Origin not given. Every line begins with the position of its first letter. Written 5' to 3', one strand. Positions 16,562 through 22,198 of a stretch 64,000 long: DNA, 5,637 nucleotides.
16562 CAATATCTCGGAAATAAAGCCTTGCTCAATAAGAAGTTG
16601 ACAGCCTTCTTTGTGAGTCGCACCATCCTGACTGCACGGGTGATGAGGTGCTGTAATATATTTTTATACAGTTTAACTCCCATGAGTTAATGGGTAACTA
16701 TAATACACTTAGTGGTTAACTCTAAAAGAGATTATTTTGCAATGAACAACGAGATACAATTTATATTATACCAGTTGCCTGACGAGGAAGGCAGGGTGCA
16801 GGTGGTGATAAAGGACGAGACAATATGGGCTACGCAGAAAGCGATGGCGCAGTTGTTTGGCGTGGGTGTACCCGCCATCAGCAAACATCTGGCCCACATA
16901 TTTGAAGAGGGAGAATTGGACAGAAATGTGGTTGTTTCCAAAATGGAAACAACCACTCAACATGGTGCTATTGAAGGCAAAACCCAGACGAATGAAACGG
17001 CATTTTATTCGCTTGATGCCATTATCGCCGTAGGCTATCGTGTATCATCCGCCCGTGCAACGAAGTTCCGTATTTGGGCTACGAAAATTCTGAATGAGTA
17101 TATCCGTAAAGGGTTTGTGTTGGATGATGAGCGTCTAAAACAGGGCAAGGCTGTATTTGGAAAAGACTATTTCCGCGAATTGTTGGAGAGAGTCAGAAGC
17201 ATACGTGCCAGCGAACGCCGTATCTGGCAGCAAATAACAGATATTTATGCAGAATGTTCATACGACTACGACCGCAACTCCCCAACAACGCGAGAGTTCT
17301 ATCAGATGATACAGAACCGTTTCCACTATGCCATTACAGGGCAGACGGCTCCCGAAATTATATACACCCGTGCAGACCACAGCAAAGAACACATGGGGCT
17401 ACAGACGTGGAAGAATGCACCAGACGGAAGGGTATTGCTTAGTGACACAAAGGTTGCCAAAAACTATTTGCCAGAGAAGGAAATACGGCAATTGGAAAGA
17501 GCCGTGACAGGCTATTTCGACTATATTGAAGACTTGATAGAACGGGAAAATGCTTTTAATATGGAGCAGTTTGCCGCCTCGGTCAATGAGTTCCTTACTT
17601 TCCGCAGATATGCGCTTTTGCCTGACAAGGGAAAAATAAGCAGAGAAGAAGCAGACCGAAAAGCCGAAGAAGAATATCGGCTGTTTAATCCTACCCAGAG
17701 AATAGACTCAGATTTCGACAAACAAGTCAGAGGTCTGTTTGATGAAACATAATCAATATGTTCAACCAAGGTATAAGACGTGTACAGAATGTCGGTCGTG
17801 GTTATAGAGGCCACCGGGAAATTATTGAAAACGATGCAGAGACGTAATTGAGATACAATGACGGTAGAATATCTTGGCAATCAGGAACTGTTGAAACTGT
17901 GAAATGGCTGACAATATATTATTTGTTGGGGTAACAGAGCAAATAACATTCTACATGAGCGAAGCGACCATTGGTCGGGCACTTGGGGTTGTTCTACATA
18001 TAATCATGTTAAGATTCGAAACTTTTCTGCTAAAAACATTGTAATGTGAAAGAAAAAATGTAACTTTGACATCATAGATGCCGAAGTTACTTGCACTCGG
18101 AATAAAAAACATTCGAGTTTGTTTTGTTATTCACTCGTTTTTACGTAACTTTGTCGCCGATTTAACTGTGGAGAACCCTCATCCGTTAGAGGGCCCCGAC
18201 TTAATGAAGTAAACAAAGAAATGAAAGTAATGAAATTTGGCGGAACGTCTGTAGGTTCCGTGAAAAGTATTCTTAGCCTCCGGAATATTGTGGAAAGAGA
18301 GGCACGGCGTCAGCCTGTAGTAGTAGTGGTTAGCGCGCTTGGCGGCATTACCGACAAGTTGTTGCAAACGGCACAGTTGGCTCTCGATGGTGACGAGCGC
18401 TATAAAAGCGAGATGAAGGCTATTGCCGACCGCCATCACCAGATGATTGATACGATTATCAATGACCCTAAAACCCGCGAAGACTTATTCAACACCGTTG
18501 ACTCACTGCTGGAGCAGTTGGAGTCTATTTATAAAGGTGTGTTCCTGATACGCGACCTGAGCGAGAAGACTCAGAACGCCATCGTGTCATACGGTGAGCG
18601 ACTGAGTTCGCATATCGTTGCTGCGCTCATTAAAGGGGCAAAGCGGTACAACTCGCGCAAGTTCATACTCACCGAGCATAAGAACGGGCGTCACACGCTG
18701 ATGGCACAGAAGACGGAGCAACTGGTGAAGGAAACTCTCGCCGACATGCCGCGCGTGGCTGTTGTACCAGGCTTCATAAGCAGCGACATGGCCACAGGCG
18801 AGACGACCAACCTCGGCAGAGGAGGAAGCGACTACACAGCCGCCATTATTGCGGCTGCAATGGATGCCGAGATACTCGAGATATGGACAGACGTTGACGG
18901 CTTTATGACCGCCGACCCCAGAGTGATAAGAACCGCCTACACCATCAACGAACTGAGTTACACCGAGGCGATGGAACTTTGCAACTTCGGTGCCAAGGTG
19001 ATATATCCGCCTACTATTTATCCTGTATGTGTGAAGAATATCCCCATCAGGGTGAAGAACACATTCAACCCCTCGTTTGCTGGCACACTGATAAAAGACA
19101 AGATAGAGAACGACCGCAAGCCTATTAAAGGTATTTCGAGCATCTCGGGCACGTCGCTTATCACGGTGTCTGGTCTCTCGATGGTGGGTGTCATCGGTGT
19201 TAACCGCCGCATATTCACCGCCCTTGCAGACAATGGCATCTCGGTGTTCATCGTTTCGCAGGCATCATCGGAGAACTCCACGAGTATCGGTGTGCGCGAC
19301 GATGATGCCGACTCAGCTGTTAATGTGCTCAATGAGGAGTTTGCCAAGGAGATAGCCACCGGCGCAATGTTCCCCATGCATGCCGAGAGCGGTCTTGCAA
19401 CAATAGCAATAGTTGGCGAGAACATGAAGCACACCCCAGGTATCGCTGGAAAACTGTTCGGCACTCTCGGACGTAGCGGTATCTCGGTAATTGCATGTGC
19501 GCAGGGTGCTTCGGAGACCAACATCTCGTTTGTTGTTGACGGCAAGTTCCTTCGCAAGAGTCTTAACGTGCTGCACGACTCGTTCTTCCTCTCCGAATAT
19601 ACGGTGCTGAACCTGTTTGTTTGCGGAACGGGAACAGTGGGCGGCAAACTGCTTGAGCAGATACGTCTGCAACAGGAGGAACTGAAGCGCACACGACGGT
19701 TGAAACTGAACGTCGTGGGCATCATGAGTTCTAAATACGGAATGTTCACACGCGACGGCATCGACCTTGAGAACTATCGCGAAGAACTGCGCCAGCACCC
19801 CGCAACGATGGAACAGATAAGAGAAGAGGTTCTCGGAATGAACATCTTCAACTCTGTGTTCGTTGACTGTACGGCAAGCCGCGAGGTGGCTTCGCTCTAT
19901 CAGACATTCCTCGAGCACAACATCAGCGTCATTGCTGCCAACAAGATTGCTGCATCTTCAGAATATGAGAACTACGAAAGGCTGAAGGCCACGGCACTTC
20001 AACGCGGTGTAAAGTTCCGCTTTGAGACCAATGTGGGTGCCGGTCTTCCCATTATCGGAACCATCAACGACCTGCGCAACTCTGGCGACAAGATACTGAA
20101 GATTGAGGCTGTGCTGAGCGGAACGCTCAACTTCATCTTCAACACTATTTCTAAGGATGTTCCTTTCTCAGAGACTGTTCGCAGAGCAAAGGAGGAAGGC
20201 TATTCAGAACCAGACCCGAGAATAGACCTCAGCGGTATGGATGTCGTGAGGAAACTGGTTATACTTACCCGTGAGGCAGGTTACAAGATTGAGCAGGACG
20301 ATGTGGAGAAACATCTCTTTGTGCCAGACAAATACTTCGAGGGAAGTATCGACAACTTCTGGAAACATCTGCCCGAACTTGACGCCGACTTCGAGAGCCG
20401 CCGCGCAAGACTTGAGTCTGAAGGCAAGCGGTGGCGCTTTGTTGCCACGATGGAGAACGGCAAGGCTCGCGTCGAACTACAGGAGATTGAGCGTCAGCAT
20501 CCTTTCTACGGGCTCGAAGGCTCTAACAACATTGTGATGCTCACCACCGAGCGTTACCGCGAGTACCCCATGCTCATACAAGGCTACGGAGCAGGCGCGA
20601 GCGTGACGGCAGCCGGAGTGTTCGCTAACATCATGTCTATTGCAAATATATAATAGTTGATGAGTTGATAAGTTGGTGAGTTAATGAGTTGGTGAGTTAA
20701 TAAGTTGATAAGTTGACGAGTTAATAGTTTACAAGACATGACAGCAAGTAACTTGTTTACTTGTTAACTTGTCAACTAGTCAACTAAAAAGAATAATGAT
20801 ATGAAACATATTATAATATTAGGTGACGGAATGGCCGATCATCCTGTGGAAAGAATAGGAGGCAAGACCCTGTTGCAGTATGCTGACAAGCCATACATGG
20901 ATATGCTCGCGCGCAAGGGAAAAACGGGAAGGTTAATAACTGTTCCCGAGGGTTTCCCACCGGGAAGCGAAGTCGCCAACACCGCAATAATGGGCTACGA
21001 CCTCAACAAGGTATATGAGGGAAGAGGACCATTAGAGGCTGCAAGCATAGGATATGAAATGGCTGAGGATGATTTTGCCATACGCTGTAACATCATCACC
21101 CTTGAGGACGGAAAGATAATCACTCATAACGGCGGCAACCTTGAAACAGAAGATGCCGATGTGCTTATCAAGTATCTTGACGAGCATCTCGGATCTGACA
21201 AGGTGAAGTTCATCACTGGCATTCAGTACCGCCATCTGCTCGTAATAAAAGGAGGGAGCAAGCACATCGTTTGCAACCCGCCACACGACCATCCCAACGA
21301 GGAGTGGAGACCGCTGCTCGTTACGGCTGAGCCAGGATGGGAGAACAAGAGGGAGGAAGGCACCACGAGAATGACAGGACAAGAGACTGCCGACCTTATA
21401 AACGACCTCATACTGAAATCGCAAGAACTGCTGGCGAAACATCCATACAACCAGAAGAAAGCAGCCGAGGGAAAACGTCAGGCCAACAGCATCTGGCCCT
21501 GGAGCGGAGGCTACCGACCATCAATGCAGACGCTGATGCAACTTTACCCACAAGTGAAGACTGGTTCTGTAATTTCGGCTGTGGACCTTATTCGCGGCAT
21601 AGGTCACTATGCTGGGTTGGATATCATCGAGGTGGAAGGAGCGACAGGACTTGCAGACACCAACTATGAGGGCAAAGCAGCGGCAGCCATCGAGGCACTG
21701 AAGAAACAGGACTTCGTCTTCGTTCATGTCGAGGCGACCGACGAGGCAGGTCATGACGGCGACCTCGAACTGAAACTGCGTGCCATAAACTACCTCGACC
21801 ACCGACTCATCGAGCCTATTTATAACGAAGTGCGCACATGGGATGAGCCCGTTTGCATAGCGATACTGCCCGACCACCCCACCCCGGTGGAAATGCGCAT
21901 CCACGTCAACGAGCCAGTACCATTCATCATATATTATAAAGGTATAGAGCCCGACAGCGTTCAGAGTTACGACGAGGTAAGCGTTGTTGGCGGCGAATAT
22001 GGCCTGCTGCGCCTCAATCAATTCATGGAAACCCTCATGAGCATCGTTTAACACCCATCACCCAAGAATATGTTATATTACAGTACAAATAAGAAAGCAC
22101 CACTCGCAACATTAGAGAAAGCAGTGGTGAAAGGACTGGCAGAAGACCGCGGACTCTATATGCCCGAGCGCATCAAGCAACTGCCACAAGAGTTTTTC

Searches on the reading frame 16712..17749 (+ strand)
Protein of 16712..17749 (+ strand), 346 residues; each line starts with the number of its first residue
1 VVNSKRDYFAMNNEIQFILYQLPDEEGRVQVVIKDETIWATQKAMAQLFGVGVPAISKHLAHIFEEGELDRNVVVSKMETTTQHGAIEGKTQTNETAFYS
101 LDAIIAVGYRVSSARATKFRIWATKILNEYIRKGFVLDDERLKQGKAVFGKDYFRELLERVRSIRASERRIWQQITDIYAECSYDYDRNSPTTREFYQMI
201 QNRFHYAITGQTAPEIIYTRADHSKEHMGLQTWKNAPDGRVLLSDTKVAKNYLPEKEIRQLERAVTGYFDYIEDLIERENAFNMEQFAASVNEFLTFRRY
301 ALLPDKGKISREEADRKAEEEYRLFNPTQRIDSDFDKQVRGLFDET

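Call 6: search_protein_families(library=padloc, proteins=[window:16712-17749:+], max_evalue=0.1)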
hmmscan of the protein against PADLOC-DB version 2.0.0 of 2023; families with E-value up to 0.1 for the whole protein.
window:16712-17749:+ (346 aa): 37 families (the best 25 are shown)
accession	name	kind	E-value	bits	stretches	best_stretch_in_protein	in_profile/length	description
PDLC04868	PDC-S05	-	2.6e-152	504.7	1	13-342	4-329/335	-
PDLC04853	PDC-S05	-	6e-139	460.9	1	11-342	1-325/336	-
PDLC04851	PDC-S05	-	5e-130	431.5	1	11-340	6-332/342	-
PDLC04871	PDC-S05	-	6.7e-123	409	1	10-344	126-458/468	-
PDLC04852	PDC-S05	-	3.8e-114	379.2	1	12-332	8-319/346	-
PDLC04843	PDC-S05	-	2.1e-101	337.4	1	13-332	4-312/330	-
PDLC04864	PDC-S05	-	1.6e-87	291.3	1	70-340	2-264/277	-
PDLC04870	PDC-S05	-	7.9e-80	265.3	1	11-224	5-210/214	-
PDLC04876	PDC-S05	-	2.5e-67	224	1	13-181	6-170/174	-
PDLC04872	PDC-S05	-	3.5e-45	151.5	1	11-148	1-135/152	-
PDLC04858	PDC-S05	-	3.8e-45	151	1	11-147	1-131/138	-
PDLC04965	PDC-S23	-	8.2e-45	151.6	1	11-152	1-134/327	-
PDLC04854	PDC-S05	-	1.7e-44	150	1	11-151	1-137/212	-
PDLC04964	PDC-S23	-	1.1e-40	137.8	1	15-151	4-137/331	-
PDLC04879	PDC-S05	-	6.9e-40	135.3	1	11-149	1-134/285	-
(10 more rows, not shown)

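Call 7: search_protein_families(library=pfam, proteins=[window:16712-17749:+], max_evalue=0.01)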
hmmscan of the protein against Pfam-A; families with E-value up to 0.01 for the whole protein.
window:16712-17749:+ (346 aa): 1 family
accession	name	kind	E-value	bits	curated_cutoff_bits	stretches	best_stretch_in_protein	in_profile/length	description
PF13310.11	Virulence_RhuM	-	2.3e-101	338.8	33.7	1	74-329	2-247/252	Virulence protein RhuM family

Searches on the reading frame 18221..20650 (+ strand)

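Call 6: search_protein_families(library=padloc, proteins=[window:18221-20650:+], max_evalue=0.1)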
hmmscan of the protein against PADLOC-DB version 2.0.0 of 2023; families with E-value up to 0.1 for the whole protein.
window:18221-20650:+ (810 aa): 0 families

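Call 7: search_protein_families(library=pfam, proteins=[window:18221-20650:+], max_evalue=0.01)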
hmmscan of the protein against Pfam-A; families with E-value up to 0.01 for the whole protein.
window:18221-20650:+ (810 aa): 6 families
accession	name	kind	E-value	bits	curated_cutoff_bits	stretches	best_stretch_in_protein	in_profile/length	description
PF00742.24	Homoserine_dh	-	3.7e-49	167.3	22.9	1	610-805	1-173/173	Homoserine dehydrogenase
PF22468.2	ACT_9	-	3.2e-39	133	27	2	395-455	1-61/61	ACT domain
PF00696.33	AA_kinase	-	2.3e-38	132.7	24.9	1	2-280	3-234/234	Amino acid kinase family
PF13840.12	ACT_7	-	3.5e-19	68.8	27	2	312-372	7-65/65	ACT domain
PF03447.22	NAD_binding_3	-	3.6e-16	60.4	24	1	469-602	1-116/116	Homoserine dehydrogenase, NAD binding domain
PF01842.31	ACT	-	1.4e-08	34.7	27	2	326-371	12-59/66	ACT domain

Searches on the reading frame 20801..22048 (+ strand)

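Call 6: search_protein_families(library=padloc, proteins=[window:20801-22048:+], max_evalue=0.1)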
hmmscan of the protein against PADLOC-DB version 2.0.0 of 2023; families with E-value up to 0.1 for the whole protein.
window:20801-22048:+ (416 aa): 0 families

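Call 7: search_protein_families(library=pfam, proteins=[window:20801-22048:+], max_evalue=0.01)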
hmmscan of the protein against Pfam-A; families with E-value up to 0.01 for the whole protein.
window:20801-22048:+ (416 aa): 2 families
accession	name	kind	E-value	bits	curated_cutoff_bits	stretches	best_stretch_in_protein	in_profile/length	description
PF10143.14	PhosphMutase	-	4.8e-55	186.5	21.5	1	37-217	1-170/170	2,3-bisphosphoglycerate-independent phosphoglycerate mutase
PF01676.23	Metalloenzyme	-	1.5e-39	136.5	24.3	1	1-384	1-227/252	Metalloenzyme superfamily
